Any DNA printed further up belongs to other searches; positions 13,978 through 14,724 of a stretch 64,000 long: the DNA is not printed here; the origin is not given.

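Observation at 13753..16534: Operon coupling a peptidoglycan hydrolase to a dockerin-like protein and a cohesin-like membrane protein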

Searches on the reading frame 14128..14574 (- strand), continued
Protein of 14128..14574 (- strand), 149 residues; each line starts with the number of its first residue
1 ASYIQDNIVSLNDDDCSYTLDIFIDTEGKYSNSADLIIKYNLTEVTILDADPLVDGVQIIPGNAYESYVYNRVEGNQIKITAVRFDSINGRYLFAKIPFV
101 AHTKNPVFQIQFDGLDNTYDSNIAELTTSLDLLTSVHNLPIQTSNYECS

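Call 80: search_protein_families(library=pfam, proteins=[L022:1938-3212:+, L023:2882-4120:+, L032:945-2195:+, L033:2918-4156:+, L015:1294-2550:+, L036:3318-4280:+, L029:763-1767:+, L027:2617-3639:+, L013:4490-5419:+, L026:1778-2332:+], max_evalue=0.01)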
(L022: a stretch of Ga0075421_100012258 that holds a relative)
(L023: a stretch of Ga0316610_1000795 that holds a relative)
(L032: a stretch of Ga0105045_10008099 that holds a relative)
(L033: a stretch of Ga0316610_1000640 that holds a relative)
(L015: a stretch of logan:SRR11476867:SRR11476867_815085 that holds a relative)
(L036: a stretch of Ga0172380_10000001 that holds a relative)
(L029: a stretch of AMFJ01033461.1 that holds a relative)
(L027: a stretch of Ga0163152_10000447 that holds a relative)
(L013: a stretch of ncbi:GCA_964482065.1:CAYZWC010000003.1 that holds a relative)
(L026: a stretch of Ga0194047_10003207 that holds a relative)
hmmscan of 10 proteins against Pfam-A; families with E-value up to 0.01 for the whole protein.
L022:1938-3212:+ (425 aa): 1 family
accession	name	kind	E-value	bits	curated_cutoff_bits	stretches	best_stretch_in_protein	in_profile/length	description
PF00041.27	fn3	-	0.0098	16.5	25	0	202-228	46-72/84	Fibronectin type III domain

L023:2882-4120:+ (413 aa): 1 family
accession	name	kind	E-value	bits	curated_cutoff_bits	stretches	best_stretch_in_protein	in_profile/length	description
PF06030.18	WxLIP_PGBD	-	2.4e-10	41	27.3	1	55-156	14-120/121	WxL Interacting Protein, peptidoglycan binding domain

L032:945-2195:+ (417 aa): 3 families
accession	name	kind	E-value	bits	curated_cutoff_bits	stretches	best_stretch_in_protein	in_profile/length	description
PF06030.18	WxLIP_PGBD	-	5.8e-09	36.5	27.3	1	61-162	14-120/121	WxL Interacting Protein, peptidoglycan binding domain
PF10633.15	NPCBM_assoc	-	0.002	18.7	24.4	0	128-156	42-70/78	NPCBM-associated, NEW3 domain of alpha-galactosidase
PF06280.18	fn3_5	-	0.0091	17.1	27.6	0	80-158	14-94/112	Fn3-like domain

L033:2918-4156:+ (413 aa): 2 families
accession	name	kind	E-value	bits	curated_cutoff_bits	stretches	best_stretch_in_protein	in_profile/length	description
PF06030.18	WxLIP_PGBD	-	9.8e-12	45.4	27.3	1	56-157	14-120/121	WxL Interacting Protein, peptidoglycan binding domain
PF13511.11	DUF4124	-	0.0086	16.7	22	0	299-341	11-53/56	Domain of unknown function (DUF4124)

L015:1294-2550:+ (418 aa): 1 family
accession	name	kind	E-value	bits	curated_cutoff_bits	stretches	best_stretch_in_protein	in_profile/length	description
PF25788.1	Ig_Rha78A_N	-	0.00093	19.9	27.4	1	138-244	32-103/105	Rha78A-like, N-terminal immunoglobulin domain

L036:3318-4280:+ (321 aa): 1 family
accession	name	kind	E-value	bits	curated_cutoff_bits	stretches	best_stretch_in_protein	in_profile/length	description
PF06030.18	WxLIP_PGBD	-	0.00014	22.3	27.3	1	39-126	23-112/121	WxL Interacting Protein, peptidoglycan binding domain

L029:763-1767:+ (335 aa): 0 families

L027:2617-3639:+ (341 aa): 3 families
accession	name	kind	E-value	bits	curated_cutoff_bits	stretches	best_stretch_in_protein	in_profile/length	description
PF01933.23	CofD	-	1e-79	268.2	30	1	12-306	1-289/290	2-phospho-L-lactate transferase CofD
PF10686.14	YAcAr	-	0.0084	16.3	28.2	0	249-288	18-57/66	YspA, cpYpsA-related SLOG family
PF01389.23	OmpA_membrane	-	0.0092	16.2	21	0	278-315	78-117/180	OmpA-like transmembrane domain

L013:4490-5419:+ (310 aa): 0 families

L026:1778-2332:+ (185 aa): 2 families
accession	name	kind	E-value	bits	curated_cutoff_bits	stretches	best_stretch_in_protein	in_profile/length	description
PF13946.11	DUF4214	-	0.0001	22.7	23.2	1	33-57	23-49/72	Domain of unknown function (DUF4214)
PF07095.16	IgaA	-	0.005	15.4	25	1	14-114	429-522/702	Intracellular growth attenuator protein IgaA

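Call 96: search_protein_families(library=pfam, proteins=[L018:4201-4881:+, L019:4182-4883:+, L020:4179-4841:+, L022:3173-3862:+, L026:2366-3067:+, L038:424-1101:+, L012:4407-5045:+, L014:5399-5998:+, L015:2477-3178:+], max_evalue=0.01)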
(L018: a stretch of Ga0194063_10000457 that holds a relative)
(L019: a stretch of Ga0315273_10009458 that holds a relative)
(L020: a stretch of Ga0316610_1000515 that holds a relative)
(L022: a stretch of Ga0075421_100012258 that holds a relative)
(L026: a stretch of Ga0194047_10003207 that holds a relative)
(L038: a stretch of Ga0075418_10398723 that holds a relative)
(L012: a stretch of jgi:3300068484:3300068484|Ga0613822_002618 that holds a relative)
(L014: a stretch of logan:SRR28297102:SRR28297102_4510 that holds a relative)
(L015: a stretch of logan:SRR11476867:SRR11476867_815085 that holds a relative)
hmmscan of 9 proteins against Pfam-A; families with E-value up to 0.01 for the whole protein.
L018:4201-4881:+ (227 aa): 1 family
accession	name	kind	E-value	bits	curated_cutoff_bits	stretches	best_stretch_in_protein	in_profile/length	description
PF00404.24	Dockerin_1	-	1.2e-06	29.1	22.9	1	179-217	6-51/57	Dockerin type I domain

L019:4182-4883:+ (234 aa): 0 families

L020:4179-4841:+ (221 aa): 1 family
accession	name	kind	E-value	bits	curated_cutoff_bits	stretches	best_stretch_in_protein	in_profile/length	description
PF00404.24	Dockerin_1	-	0.00012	22.6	22.9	1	173-210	7-50/57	Dockerin type I domain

L022:3173-3862:+ (230 aa): 0 families

L026:2366-3067:+ (234 aa): 1 family
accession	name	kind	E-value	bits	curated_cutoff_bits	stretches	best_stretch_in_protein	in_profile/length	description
PF00404.24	Dockerin_1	-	0.0065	17.1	22.9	0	187-223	7-50/57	Dockerin type I domain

L038:424-1101:+ (226 aa): 2 families
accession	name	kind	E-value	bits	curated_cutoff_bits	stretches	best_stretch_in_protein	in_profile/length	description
PF00404.24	Dockerin_1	-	0.00059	20.4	22.9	1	178-218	7-54/57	Dockerin type I domain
PF01758.21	SBF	-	0.0082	16.3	24.3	0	19-77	124-182/191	Sodium Bile acid symporter family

L012:4407-5045:+ (213 aa): 1 family
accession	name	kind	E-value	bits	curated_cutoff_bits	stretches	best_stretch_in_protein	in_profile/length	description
PF00404.24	Dockerin_1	-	0.0005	20.7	22.9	1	166-202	7-50/57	Dockerin type I domain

L014:5399-5998:+ (200 aa): 0 families

L015:2477-3178:+ (234 aa): 1 family
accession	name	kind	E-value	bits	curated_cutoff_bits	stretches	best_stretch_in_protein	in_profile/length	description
PF00404.24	Dockerin_1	-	6.3e-05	23.5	22.9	1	187-223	7-50/57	Dockerin type I domain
